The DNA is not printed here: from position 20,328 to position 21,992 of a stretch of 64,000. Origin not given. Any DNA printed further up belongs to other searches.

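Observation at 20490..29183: Rhamnose cluster with split RhaE aldolase / SDR and an embedded PHP phosphoesterase, downstream of a 2-oxoacid dehydrogenase complex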

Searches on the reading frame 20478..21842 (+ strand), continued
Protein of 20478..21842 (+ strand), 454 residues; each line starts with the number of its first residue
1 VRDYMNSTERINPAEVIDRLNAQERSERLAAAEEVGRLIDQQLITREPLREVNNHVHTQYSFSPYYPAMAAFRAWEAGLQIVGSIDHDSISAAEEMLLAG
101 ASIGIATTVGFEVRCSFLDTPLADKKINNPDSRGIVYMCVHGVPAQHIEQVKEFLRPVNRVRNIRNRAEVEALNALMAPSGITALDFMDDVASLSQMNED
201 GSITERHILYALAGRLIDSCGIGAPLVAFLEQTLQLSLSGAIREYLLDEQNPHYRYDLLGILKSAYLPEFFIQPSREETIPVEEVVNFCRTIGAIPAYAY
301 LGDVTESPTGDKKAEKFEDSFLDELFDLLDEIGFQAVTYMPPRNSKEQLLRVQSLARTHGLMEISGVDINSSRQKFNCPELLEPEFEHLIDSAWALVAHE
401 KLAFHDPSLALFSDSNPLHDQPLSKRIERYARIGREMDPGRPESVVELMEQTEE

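Call 81: find_encoding_contigs(protein=P0130, flank=10000, max_places=1)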
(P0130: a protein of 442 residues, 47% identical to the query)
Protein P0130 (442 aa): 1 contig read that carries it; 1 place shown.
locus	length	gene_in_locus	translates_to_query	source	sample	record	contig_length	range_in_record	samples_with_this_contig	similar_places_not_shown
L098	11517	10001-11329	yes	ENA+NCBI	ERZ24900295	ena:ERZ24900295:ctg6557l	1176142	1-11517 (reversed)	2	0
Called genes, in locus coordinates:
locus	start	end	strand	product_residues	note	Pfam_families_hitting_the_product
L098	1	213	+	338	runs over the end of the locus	PF04166:PdxA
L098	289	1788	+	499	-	PF00005:ABC_tran, PF13401:AAA_22 (faint), PF13304:AAA_21 (faint), PF00005:ABC_tran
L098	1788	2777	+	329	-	PF02653:BPD_transp_2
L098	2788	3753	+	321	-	PF00532:Peripla_BP_1, PF13407:Peripla_BP_4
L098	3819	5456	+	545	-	-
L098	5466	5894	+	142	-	PF05025:RbsD_FucU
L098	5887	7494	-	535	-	PF00370:FGGY_N (faint), PF02782:FGGY_C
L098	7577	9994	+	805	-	PF00676:E1_dh, PF02779:Transket_pyr, PF02780:Transketolase_C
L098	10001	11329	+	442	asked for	PF02811:PHP (weak)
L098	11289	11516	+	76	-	?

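Call 86: search_protein_families(library=ncbifam, proteins=[L092:12526-14490:+, L079:11342-13303:+, P0122], max_evalue=1e-10)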
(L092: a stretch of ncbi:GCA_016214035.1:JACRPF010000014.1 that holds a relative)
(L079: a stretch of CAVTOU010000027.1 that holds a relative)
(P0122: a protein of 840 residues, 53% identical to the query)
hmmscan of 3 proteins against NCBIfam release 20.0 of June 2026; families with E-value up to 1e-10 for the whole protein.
L092:12526-14490:+ (654 aa): 178 families (the best 25 are shown)
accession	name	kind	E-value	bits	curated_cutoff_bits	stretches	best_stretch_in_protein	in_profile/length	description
NF009050.0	PRK12384.1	equivalog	4.8e-70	236.1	307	1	384-652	1-258/259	sorbitol-6-phosphate dehydrogenase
NF006195.0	PRK08324.2-3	equivalog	9.9e-66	222.3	931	1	9-651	29-673/678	bifunctional aldolase/short-chain dehydrogenase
NF006190.0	PRK08324.1-4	equivalog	1e-63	215.6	1014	1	3-578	16-615/689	bifunctional aldolase/short-chain dehydrogenase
TIGR02632.1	RhaD_aldol-ADH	equivalog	6.9e-63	213.1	567.75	2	307-650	338-670/676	bifunctional rhamnulose-1-phosphate aldolase/short-chain dehydrogenase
NF006196.0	PRK08324.2-4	equivalog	1.7e-61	208.5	831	1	2-585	14-597/657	bifunctional aldolase/short-chain dehydrogenase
NF006189.0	PRK08324.1-3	equivalog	3.7e-53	180.9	634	2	343-650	398-695/701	bifunctional rhamnulose-1-phosphate aldolase/short-chain dehydrogenase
NF006194.0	PRK08324.2-2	equivalog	1.4e-51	176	686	2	302-650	359-697/703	bifunctional aldolase/short-chain dehydrogenase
NF006192.0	PRK08324.1-6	equivalog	5.4e-46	157.3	639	2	305-572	359-613/685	bifunctional aldolase/short-chain dehydrogenase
NF009093.0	PRK12429.1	subfamily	2.4e-45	154.8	258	1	384-652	4-258/259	3-hydroxybutyrate dehydrogenase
NF005559.1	PRK07231.1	subfamily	3.8e-44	151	215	1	384-651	3-248/249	glucose 1-dehydrogenase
NF006188.0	PRK08324.1-1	equivalog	6.2e-44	150.3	1152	1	305-649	342-672/679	bifunctional aldolase/short-chain dehydrogenase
NF004198.0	PRK05653.1-3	equivalog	2.4e-43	148.4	296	1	385-614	7-230/248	3-oxoacyl-ACP reductase FabG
NF053702.1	TrHdxCHCADhChcB1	equivalog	8.1e-42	143.3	400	1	382-574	1-187/250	trans-4-hydroxycyclohexanecarboxylate dehydrogenase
TIGR01963.1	PHB_DH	subfamily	4.6e-40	137.5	307.05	1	386-651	2-253/255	3-hydroxybutyrate dehydrogenase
NF005472.0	PRK07067.1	equivalog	3.4e-38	131.7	338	1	383-652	4-256/257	L-iditol 2-dehydrogenase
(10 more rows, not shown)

L079:11342-13303:+ (653 aa): 181 families (the best 25 are shown)
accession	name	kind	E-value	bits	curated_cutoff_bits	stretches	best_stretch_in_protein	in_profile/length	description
NF006190.0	PRK08324.1-4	equivalog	8.3e-75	252.2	1014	1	2-578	17-616/689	bifunctional aldolase/short-chain dehydrogenase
TIGR02632.1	RhaD_aldol-ADH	equivalog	2.1e-73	247.9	567.75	1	5-649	3-670/676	bifunctional rhamnulose-1-phosphate aldolase/short-chain dehydrogenase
NF006195.0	PRK08324.2-3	equivalog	7e-71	239.3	931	1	9-651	31-676/678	bifunctional aldolase/short-chain dehydrogenase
NF009050.0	PRK12384.1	equivalog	2.2e-67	227.4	307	1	384-651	2-258/259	sorbitol-6-phosphate dehydrogenase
NF006189.0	PRK08324.1-3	equivalog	1.8e-65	221.6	634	1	7-649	29-695/701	bifunctional rhamnulose-1-phosphate aldolase/short-chain dehydrogenase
NF006196.0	PRK08324.2-4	equivalog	2.5e-64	217.8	831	1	3-582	17-595/657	bifunctional aldolase/short-chain dehydrogenase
NF006194.0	PRK08324.2-2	equivalog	2.4e-60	205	686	1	7-649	28-697/703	bifunctional aldolase/short-chain dehydrogenase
NF006188.0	PRK08324.1-1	equivalog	1.3e-54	185.6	1152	1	4-577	8-605/679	bifunctional aldolase/short-chain dehydrogenase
NF006192.0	PRK08324.1-6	equivalog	1.9e-53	181.9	639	1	10-650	33-680/685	bifunctional aldolase/short-chain dehydrogenase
NF006191.0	PRK08324.1-5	equivalog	1.6e-47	162.4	1240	2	306-580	369-636/706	bifunctional aldolase/short-chain dehydrogenase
NF004198.0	PRK05653.1-3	equivalog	2.1e-44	151.8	296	1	380-573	3-188/248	3-oxoacyl-ACP reductase FabG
NF005559.1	PRK07231.1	subfamily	2.3e-43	148.5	215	1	382-650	2-248/249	glucose 1-dehydrogenase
NF053702.1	TrHdxCHCADhChcB1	equivalog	1.5e-42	145.7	400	1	382-582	2-195/250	trans-4-hydroxycyclohexanecarboxylate dehydrogenase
NF009093.0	PRK12429.1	subfamily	1.1e-41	142.8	258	1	381-650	2-257/259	3-hydroxybutyrate dehydrogenase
TIGR02415.1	23BDH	subfamily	2.6e-39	135.2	304.35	1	385-650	1-252/254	acetoin reductase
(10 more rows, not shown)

P0122 (840 aa): 10 families
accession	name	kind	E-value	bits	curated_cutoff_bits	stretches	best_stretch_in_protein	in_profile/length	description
NF002652.0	PRK02318.2-5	equivalog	1.1e-71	241.9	356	1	5-384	3-374/377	mannitol-1-phosphate 5-dehydrogenase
NF002646.0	PRK02318.1-2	equivalog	1.4e-59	202.1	368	1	4-350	2-348/382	mannitol-1-phosphate 5-dehydrogenase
NF002650.0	PRK02318.2-2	equivalog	1.1e-57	195.8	359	1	6-371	4-366/388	mannitol-1-phosphate 5-dehydrogenase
NF002649.0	PRK02318.2-1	equivalog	7.9e-56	189.6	422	1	5-312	3-309/386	mannitol-1-phosphate 5-dehydrogenase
NF002647.0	PRK02318.1-3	equivalog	2.8e-55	188.2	357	1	3-345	2-345/384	mannitol-1-phosphate 5-dehydrogenase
NF002648.0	PRK02318.1-4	equivalog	1.8e-51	175.6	719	1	5-371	3-364/382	mannitol-1-phosphate 5-dehydrogenase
NF002653.0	PRK02318.2-6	equivalog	1.7e-49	168.9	404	1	4-343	3-341/387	mannitol-1-phosphate 5-dehydrogenase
NF002645.0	PRK02318.1-1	equivalog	3.6e-46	158.1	389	1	4-329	2-315/368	mannitol-1-phosphate 5-dehydrogenase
NF002651.0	PRK02318.2-4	equivalog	8.4e-42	143.6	269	1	3-342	4-326/368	mannitol-1-phosphate 5-dehydrogenase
NF046057.1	bifunc_MtlD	equivalog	1.9e-14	53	800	0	197-328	505-632/683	bifunctional mannitol-1-phosphate dehydrogenase/phosphatase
